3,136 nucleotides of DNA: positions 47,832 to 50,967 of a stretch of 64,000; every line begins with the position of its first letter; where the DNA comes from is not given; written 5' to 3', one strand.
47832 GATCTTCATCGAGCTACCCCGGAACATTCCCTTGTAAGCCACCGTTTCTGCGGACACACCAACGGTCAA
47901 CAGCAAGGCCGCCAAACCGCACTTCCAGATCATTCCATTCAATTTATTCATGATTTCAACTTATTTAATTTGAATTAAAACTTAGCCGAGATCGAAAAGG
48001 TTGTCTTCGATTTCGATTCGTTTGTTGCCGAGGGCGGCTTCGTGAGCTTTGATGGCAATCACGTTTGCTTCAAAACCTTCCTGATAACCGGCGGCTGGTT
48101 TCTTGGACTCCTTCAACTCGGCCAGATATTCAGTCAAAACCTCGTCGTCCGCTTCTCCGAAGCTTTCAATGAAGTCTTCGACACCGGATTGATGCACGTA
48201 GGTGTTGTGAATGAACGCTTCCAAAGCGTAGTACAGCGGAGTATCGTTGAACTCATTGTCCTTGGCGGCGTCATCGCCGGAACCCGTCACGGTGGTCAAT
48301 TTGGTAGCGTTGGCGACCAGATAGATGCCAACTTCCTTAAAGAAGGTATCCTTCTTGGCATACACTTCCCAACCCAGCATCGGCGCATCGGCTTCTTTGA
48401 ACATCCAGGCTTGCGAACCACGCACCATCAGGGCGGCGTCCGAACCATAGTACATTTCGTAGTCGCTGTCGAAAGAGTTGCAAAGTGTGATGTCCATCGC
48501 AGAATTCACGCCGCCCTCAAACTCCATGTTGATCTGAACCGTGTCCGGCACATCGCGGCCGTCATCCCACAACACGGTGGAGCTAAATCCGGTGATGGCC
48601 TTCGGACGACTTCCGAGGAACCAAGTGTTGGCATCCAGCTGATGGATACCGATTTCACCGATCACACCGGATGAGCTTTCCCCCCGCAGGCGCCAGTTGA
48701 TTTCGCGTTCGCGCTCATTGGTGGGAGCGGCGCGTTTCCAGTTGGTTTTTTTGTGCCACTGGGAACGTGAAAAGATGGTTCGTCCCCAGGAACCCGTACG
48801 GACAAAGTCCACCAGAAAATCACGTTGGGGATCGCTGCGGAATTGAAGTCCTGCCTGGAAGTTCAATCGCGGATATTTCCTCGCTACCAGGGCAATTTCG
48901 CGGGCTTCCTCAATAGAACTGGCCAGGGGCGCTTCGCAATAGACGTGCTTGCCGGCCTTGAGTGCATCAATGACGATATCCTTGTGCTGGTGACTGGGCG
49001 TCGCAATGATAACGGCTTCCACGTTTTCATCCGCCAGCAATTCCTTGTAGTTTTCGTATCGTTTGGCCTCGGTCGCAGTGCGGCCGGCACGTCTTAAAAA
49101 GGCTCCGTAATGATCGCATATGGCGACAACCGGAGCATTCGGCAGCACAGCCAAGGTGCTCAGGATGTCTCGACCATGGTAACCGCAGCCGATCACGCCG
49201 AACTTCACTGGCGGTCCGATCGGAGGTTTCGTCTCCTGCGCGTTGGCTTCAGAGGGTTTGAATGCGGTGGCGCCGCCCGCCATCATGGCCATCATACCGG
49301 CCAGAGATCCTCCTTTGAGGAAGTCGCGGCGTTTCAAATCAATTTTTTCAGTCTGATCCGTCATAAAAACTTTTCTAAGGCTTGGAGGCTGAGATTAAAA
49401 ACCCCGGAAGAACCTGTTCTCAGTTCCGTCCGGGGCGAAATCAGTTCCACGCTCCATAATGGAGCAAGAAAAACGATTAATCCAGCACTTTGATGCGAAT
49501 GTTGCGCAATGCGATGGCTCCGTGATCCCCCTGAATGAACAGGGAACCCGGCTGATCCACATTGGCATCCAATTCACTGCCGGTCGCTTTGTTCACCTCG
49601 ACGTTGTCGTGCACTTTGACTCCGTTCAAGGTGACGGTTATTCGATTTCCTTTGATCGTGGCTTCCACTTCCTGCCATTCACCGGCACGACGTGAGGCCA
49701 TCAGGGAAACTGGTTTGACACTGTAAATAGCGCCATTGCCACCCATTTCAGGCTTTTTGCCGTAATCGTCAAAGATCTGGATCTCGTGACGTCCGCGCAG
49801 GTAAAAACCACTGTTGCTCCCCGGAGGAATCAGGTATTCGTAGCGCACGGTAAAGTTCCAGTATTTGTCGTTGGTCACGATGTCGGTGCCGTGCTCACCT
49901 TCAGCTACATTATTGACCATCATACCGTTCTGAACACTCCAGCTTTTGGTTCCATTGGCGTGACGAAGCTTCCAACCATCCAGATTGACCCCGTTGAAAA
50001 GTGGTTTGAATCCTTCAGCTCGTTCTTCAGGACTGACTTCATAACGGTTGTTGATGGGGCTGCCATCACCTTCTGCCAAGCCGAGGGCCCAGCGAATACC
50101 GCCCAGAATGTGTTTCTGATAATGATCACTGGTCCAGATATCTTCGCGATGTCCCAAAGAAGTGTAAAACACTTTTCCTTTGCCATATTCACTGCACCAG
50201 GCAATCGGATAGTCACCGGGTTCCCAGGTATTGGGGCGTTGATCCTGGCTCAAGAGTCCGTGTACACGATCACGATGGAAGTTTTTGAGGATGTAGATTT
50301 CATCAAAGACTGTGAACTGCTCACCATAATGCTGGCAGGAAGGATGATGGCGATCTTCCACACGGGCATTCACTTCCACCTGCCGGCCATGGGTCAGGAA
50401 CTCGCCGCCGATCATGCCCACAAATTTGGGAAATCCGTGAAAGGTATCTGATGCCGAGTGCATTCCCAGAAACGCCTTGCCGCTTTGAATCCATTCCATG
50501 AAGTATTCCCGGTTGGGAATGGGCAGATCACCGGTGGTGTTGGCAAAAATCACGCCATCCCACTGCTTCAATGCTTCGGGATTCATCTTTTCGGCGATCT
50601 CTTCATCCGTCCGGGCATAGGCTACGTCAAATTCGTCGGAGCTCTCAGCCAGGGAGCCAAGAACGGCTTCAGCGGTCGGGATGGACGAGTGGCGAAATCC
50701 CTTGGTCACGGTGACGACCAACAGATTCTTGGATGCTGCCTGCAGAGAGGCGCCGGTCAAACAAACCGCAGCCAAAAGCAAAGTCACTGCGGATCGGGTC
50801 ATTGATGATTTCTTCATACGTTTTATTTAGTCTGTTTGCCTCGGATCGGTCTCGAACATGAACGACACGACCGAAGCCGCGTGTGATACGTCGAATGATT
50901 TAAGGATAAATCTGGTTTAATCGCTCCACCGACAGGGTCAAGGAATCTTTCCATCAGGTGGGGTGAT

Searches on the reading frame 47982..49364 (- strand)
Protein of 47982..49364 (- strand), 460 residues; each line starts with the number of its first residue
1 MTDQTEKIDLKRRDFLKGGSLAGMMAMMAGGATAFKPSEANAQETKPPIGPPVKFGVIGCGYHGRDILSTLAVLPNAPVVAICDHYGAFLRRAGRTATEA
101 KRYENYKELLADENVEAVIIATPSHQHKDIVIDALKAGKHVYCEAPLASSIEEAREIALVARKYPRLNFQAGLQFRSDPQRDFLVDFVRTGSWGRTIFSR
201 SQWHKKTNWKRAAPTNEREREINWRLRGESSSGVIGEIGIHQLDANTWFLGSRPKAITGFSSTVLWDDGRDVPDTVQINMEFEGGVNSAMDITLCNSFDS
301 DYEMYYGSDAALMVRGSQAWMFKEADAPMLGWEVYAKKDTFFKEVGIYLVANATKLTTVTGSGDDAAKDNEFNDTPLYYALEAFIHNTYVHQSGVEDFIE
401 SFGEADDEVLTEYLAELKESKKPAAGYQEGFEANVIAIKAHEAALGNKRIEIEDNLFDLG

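Call 81: search_protein_families(library=pfam, proteins=[window:47982-49364:-], max_evalue=0.0001)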
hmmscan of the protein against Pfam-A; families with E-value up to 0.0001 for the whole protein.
window:47982-49364:- (460 aa): 4 families
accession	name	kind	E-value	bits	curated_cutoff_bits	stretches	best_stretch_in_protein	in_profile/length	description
PF01408.29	GFO_IDH_MocA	-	5e-24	85.7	24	1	54-165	2-113/120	Oxidoreductase family, NAD-binding Rossmann fold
PF22725.1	GFO_IDH_MocA_C3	-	7.3e-14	52.3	27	1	202-300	22-110/124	GFO/IDH/MocA C-terminal domain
PF02894.22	GFO_IDH_MocA_C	-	7.3e-11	42.7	22.9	1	209-450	20-216/218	Oxidoreductase family, C-terminal alpha/beta domain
PF03447.22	NAD_binding_3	-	2.4e-05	25.4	24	1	59-156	1-99/116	Homoserine dehydrogenase, NAD binding domain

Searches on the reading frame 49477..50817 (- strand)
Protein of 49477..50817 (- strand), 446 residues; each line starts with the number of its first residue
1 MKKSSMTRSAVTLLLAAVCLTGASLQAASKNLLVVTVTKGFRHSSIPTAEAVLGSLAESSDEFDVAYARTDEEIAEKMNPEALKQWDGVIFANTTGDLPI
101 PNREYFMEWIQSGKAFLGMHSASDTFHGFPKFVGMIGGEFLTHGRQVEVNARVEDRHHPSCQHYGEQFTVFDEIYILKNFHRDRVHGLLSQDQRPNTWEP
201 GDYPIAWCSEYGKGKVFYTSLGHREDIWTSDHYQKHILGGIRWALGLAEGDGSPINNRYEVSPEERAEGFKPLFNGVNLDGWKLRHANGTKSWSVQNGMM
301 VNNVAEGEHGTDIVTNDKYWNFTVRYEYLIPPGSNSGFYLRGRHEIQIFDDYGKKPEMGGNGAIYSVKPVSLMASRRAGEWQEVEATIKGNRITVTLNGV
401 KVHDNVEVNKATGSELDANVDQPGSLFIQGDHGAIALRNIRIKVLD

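Call 81: search_protein_families(library=pfam, proteins=[window:49477-50817:-], max_evalue=0.0001)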
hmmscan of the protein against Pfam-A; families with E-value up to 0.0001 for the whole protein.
window:49477-50817:- (446 aa): 2 families
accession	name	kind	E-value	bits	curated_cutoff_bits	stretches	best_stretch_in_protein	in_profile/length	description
PF06283.17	ThuA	-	1.6e-47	162.9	33.4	1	32-244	2-209/209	Trehalose utilisation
PF06439.18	3keto-disac_hyd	-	9.1e-39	133.9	26.8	1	269-443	1-187/187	3-keto-disaccharide hydrolase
